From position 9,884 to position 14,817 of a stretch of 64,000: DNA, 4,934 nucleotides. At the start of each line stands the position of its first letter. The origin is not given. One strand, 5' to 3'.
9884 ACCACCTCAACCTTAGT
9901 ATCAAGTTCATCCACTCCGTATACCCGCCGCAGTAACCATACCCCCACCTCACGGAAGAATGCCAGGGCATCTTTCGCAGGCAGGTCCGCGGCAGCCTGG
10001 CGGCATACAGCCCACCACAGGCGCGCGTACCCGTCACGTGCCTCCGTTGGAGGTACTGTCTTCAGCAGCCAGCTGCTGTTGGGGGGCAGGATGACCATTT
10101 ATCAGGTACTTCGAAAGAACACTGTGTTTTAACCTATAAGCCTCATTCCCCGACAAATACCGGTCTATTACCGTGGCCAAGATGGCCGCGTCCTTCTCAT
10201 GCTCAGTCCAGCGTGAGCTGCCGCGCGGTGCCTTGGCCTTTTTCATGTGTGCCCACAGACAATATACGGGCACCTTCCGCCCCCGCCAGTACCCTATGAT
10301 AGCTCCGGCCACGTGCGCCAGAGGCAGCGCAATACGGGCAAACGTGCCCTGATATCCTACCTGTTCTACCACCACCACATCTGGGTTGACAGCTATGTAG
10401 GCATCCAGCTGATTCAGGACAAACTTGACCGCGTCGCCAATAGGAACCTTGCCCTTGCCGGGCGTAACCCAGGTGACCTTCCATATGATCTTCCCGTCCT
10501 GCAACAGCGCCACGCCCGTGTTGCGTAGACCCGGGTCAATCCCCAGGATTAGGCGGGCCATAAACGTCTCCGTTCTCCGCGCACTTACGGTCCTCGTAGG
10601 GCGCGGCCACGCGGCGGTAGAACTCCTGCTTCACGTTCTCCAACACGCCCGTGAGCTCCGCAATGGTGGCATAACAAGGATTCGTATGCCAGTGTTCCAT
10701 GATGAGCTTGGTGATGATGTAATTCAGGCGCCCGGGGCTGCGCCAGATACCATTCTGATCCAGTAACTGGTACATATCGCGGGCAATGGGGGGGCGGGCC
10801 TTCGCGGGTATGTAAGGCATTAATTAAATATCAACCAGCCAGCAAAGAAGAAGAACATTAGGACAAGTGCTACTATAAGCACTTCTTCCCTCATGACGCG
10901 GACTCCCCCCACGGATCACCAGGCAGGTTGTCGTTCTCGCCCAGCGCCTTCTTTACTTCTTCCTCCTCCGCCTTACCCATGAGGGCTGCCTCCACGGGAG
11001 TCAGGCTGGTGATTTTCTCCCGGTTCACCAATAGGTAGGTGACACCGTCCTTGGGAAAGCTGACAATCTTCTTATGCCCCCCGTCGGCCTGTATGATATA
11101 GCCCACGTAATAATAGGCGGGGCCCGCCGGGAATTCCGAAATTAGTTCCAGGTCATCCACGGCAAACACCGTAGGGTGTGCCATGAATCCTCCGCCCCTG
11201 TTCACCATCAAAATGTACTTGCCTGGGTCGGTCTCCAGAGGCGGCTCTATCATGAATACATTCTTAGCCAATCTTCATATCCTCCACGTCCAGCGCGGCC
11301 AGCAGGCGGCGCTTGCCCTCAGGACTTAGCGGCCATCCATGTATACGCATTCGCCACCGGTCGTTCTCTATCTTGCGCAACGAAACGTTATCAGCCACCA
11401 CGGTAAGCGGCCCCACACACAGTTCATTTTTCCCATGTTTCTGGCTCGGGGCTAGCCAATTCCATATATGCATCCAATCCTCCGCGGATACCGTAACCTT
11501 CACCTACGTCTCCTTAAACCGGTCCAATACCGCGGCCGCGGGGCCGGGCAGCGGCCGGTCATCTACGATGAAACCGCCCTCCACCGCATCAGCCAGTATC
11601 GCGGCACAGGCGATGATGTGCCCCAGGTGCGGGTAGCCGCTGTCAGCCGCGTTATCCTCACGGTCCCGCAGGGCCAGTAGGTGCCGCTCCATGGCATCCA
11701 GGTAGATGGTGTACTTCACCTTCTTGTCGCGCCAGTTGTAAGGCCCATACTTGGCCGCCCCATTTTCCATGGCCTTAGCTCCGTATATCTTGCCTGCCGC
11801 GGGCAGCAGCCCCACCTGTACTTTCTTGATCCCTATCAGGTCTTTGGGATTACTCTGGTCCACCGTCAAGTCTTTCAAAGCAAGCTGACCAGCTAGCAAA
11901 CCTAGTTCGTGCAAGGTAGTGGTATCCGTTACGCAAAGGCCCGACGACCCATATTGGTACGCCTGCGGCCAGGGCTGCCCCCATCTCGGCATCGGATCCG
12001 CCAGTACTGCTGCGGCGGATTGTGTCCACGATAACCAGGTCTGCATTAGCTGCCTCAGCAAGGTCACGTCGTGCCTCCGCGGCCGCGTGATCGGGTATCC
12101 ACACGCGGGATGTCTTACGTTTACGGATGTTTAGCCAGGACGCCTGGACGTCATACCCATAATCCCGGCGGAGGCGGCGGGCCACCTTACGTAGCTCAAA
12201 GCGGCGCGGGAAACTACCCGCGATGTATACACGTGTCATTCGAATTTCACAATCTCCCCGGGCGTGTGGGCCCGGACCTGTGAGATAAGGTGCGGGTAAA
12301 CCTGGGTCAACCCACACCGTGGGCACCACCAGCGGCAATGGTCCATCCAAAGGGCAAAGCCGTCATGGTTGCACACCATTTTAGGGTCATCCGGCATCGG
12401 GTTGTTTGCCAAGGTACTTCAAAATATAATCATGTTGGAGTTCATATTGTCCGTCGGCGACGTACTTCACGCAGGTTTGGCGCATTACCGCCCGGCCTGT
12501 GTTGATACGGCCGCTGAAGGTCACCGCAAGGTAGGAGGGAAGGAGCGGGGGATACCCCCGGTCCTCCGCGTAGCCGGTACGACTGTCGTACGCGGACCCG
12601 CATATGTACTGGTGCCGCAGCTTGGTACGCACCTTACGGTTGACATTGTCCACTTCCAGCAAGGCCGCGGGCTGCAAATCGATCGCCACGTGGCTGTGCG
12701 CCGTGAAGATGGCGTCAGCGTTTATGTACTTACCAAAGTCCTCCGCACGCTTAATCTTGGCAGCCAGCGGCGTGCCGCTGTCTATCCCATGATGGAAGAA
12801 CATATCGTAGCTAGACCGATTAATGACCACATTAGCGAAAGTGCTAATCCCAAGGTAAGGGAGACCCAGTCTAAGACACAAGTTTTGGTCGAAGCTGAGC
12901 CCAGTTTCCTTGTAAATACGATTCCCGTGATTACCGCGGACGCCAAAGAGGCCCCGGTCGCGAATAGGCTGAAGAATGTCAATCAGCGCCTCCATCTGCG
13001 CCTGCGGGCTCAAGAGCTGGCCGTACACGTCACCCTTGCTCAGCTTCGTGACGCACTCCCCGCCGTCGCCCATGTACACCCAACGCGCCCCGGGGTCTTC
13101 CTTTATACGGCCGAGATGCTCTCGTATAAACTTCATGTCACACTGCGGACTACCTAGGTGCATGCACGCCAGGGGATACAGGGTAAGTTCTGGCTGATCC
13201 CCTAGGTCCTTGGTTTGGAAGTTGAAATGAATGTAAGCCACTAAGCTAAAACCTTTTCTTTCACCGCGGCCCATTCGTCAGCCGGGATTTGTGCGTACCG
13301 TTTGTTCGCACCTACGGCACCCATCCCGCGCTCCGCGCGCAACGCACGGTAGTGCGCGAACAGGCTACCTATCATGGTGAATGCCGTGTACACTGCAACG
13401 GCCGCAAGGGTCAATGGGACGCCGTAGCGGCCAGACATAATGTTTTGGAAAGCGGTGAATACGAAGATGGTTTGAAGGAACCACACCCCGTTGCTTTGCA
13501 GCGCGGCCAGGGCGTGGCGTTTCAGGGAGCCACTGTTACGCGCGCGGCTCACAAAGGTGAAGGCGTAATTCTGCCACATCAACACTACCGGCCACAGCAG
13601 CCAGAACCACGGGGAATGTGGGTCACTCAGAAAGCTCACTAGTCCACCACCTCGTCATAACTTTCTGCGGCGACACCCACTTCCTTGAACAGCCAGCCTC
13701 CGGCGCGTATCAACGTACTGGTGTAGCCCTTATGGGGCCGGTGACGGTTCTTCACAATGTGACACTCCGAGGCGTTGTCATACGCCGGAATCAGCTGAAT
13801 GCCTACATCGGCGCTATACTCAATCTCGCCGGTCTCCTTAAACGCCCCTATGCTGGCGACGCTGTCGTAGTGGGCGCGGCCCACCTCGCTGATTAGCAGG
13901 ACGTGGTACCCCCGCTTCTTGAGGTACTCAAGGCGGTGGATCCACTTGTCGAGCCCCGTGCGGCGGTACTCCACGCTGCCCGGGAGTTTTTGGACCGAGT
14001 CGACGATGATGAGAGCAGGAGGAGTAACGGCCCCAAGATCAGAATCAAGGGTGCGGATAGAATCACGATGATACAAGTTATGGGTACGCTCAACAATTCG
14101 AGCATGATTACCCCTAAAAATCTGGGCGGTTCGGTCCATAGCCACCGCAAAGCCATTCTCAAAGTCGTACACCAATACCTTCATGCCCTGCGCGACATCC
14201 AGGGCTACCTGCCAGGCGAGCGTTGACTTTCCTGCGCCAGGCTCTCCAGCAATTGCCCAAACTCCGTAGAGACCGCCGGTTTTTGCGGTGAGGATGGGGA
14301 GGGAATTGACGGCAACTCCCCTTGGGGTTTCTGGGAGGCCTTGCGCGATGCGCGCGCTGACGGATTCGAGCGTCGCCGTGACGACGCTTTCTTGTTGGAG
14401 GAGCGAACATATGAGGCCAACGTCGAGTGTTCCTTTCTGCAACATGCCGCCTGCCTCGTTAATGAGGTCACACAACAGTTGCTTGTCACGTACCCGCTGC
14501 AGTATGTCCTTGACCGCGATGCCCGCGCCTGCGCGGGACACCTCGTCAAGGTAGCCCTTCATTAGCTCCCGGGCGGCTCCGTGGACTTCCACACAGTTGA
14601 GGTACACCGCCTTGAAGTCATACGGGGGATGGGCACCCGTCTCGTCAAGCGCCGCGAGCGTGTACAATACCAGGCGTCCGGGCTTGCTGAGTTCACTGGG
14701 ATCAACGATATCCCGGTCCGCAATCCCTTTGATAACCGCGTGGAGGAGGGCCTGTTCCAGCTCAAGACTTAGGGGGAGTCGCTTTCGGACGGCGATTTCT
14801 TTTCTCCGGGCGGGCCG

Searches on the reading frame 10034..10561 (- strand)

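Call 56: search_protein_families(library=pfam, proteins=[window:10034-10561:-], max_evalue=0.001)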
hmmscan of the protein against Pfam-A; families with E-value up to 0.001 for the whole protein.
window:10034-10561:- (175 aa): 1 family
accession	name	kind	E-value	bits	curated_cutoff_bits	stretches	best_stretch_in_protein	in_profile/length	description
PF02075.23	RuvC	-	3.4e-05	24.2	22.2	1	5-99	1-96/148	Crossover junction endodeoxyribonuclease RuvC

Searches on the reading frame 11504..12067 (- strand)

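Call 56: search_protein_families(library=pfam, proteins=[window:11504-12067:-], max_evalue=0.001)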
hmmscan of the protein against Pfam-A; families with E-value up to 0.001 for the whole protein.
window:11504-12067:- (187 aa): 1 family
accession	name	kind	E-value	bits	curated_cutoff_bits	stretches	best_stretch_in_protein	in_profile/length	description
PF18909.5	dGTP_diPhyd_N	-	6.1e-22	77.9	27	1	73-171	2-99/99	dATP/dGTP diphosphohydrolase, N-terminal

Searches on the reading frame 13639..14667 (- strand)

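Call 56: search_protein_families(library=pfam, proteins=[window:13639-14667:-], max_evalue=0.001)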
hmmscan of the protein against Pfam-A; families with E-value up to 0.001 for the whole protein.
window:13639-14667:- (342 aa): 6 families
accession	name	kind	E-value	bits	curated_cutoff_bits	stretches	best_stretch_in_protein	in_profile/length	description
PF13481.12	AAA_25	-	8.5e-13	48.8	27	1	136-263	35-191/195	AAA domain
PF13479.12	AAA_24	-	8.9e-06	26.1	27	1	138-245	6-94/195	AAA domain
PF20720.3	nSTAND3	-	0.00045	20.4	27.2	1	136-184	19-69/155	Novel STAND NTPase 3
PF03796.21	DnaB_C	-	0.00052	19.9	27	0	137-172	22-59/255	DnaB-like helicase C terminal domain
PF05729.18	NACHT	-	0.00084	19.7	26.7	0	138-246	4-113/167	NACHT domain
PF13401.12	AAA_22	-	0.001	19.9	27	0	136-236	7-98/130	AAA domain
